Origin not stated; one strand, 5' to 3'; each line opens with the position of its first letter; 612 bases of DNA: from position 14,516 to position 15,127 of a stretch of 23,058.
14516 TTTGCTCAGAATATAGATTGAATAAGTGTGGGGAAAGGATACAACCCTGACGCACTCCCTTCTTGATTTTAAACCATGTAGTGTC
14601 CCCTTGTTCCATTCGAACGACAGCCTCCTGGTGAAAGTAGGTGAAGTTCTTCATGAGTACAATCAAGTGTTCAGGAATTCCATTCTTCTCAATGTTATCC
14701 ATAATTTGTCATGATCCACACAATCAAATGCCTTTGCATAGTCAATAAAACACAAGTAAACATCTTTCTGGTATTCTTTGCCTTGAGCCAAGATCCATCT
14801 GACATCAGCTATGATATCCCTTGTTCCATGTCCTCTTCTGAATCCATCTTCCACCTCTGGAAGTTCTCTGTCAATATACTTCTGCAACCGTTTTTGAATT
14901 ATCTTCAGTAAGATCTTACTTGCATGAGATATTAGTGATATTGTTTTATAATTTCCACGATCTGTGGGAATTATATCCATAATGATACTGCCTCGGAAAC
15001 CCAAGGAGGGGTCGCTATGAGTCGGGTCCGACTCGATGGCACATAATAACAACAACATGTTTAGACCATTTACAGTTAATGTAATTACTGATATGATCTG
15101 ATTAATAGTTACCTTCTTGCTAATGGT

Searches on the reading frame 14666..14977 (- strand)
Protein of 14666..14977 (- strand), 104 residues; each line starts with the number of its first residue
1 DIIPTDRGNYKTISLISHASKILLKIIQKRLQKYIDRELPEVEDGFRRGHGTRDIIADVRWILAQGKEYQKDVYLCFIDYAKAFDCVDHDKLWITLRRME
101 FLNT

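Call 32: search_protein_families(library=pfam, proteins=[window:14666-14977:-], max_evalue=0.01)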
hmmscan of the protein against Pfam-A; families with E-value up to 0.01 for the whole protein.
window:14666-14977:- (104 aa): 1 family
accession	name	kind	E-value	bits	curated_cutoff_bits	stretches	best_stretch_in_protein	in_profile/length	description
PF00078.32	RVT_1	-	5.1e-12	46.4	29.6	1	7-102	6-97/205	Reverse transcriptase (RNA-dependent DNA polymerase)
